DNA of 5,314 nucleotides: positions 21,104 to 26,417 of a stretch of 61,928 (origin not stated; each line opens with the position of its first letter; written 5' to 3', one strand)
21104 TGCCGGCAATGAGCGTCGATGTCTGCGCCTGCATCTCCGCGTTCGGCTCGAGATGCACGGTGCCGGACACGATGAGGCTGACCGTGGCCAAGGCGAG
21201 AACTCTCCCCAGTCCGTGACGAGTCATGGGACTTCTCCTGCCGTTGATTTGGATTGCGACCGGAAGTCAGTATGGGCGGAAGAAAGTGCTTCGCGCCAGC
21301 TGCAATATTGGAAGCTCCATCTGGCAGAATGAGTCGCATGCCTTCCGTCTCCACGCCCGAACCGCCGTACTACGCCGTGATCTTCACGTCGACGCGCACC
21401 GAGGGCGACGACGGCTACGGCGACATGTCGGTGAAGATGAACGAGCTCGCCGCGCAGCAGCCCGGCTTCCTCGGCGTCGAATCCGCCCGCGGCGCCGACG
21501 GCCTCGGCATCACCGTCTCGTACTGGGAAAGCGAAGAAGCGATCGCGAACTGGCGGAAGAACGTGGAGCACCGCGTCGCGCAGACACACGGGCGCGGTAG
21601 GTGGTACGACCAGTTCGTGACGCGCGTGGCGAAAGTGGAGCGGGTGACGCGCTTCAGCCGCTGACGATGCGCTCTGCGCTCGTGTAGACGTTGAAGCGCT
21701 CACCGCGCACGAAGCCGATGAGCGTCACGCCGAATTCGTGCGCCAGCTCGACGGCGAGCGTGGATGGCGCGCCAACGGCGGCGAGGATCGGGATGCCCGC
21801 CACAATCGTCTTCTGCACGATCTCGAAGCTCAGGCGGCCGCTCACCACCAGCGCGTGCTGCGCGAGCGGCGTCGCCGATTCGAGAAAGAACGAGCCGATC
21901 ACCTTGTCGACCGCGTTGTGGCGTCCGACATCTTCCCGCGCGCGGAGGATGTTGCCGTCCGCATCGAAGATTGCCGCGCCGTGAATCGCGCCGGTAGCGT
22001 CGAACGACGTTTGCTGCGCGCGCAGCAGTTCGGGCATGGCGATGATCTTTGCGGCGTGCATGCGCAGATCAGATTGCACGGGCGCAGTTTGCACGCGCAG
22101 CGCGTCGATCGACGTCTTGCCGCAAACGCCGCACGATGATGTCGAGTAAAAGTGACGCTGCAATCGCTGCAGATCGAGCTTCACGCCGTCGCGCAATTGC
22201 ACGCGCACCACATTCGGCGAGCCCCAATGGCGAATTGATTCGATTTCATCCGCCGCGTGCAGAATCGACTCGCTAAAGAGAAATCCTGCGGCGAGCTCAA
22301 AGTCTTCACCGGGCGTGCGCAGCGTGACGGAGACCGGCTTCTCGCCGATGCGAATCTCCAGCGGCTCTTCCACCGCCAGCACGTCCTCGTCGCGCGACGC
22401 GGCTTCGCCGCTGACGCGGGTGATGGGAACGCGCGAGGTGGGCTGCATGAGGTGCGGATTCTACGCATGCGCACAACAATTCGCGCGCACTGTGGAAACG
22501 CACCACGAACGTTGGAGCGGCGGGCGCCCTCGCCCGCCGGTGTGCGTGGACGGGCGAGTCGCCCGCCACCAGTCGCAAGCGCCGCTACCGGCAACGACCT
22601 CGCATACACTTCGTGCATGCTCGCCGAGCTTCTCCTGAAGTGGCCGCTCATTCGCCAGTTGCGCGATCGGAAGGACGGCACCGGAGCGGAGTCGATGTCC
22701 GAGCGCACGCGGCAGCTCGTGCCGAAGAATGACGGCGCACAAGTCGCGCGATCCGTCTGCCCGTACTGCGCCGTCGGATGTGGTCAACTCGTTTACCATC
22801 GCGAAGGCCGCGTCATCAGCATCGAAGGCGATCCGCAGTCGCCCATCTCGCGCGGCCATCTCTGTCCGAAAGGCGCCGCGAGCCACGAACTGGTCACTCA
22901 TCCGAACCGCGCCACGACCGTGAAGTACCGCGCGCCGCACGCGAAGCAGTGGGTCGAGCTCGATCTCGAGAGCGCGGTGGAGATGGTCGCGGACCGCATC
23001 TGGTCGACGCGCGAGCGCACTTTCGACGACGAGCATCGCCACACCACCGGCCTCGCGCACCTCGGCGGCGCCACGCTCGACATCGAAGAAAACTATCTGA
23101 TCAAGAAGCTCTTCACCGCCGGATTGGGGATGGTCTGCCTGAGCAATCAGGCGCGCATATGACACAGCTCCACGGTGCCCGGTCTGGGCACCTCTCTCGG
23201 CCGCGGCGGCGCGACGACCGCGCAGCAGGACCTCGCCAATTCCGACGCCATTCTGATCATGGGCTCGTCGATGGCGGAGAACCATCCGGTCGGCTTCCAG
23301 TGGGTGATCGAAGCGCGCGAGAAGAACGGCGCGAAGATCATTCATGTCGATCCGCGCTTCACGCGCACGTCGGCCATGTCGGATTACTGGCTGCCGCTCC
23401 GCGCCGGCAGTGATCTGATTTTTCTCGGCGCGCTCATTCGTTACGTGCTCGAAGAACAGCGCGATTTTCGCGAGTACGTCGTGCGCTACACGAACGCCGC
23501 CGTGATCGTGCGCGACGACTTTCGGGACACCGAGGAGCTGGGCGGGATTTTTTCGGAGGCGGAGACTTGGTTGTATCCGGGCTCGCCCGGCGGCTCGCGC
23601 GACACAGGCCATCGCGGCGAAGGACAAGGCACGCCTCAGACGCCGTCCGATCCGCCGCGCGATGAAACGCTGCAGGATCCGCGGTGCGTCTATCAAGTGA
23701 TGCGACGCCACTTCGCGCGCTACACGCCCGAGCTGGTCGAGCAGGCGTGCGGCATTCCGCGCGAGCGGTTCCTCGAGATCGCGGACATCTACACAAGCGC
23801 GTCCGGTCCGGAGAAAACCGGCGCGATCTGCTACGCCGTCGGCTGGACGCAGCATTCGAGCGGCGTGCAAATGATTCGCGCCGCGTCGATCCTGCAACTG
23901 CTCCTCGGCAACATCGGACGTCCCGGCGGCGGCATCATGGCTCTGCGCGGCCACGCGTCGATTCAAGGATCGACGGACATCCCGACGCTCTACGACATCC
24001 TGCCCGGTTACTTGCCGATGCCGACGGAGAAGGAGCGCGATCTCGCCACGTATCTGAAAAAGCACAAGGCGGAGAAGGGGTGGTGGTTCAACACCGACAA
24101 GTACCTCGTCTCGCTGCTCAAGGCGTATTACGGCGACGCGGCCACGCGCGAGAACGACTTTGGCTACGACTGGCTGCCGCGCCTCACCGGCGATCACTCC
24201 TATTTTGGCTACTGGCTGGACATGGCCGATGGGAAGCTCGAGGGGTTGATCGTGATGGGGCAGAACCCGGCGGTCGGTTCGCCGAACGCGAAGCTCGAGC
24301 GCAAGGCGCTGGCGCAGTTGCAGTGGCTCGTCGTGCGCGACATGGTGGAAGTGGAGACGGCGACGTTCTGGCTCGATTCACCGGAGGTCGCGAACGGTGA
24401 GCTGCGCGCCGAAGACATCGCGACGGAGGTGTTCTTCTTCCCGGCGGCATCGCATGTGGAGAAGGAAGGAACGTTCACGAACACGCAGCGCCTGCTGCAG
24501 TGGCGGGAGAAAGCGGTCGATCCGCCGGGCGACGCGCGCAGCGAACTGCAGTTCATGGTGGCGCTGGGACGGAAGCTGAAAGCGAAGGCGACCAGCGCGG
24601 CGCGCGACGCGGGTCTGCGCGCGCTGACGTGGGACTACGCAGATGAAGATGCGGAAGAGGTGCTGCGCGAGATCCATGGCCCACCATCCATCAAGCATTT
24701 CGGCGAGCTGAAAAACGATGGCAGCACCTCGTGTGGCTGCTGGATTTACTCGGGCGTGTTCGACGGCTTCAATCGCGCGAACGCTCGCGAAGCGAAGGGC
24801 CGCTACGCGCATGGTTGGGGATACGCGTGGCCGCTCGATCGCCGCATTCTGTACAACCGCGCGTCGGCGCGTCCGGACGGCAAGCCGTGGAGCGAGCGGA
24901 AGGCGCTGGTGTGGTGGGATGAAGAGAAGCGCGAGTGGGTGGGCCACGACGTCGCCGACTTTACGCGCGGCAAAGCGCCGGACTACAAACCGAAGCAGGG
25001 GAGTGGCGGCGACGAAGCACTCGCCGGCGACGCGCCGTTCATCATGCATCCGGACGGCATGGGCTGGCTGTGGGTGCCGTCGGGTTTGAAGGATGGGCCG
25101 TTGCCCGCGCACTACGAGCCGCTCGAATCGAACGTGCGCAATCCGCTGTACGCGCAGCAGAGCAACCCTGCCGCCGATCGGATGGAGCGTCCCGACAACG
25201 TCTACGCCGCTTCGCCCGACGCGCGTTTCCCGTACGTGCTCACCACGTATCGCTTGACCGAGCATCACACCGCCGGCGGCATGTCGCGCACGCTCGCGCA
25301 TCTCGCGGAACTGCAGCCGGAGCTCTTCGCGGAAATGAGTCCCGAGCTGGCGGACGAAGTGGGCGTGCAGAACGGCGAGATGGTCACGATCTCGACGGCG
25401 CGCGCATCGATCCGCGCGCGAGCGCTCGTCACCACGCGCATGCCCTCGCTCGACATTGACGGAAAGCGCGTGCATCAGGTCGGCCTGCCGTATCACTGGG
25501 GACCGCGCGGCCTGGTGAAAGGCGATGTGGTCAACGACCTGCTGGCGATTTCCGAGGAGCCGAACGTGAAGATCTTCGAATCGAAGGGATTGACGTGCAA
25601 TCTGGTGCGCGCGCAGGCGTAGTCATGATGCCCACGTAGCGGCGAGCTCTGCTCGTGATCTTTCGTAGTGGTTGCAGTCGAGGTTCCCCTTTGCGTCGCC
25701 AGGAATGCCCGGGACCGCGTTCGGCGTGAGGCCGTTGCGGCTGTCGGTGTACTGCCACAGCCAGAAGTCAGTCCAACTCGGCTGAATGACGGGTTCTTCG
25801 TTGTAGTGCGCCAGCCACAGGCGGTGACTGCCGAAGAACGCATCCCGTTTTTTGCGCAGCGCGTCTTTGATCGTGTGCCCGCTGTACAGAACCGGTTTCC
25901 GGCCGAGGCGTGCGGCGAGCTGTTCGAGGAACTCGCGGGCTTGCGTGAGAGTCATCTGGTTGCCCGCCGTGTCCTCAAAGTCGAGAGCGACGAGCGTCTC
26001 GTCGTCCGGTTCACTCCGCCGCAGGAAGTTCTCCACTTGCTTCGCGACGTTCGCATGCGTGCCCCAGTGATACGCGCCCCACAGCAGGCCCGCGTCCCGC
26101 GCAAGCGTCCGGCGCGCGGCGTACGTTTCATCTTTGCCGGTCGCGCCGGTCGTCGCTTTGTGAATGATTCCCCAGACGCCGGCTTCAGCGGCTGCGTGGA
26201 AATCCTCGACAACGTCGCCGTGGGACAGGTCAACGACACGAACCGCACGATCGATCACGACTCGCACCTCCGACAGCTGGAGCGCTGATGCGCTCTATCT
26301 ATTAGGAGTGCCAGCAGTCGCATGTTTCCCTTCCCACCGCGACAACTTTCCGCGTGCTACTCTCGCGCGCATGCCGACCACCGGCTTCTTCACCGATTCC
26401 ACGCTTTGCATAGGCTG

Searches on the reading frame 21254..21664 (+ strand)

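Call 12: search_protein_families(library=pfam, proteins=[window:21254-21664:+], max_evalue=0.001)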
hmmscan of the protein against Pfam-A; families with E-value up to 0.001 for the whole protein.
window:21254-21664:+ (136 aa): 2 families
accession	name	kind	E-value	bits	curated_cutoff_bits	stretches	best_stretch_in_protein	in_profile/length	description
PF03992.22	ABM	-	1.7e-08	34.9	23.1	1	39-110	2-76/78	Antibiotic biosynthesis monooxygenase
PF13826.12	Monooxy_af470-like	-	0.00035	21.3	25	1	59-111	27-80/118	Monooxygenase af470-like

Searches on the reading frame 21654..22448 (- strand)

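Call 11: search_protein_families(library=pfam, proteins=[window:21654-22448:-], max_evalue=0.001)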
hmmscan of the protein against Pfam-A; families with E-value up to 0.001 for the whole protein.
window:21654-22448:- (264 aa): 1 family
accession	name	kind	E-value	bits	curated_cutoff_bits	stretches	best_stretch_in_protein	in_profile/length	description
PF02634.21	FdhD-NarQ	-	1.7e-73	247.7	27.2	1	25-261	1-236/237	FdhD/NarQ family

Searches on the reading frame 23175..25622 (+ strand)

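Call 11: search_protein_families(library=pfam, proteins=[window:23175-25622:+], max_evalue=0.001)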
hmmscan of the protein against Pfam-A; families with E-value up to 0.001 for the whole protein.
window:23175-25622:+ (815 aa): 2 families
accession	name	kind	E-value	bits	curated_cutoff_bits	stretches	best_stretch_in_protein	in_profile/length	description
PF00384.28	Molybdopterin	-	7.4e-24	84.9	24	2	14-391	99-295/353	Molybdopterin oxidoreductase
PF01568.27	Molydop_binding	-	5.1e-12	46.2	26.8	1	687-758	1-71/110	Molydopterin dinucleotide binding domain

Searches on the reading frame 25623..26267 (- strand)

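Call 12: search_protein_families(library=pfam, proteins=[window:25623-26267:-], max_evalue=0.001)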
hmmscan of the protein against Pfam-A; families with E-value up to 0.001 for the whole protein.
window:25623-26267:- (214 aa): 1 family
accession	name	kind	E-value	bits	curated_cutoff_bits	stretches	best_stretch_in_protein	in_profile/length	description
PF01183.26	Glyco_hydro_25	-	1.2e-28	101.1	27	1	12-177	1-175/180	Glycosyl hydrolases family 25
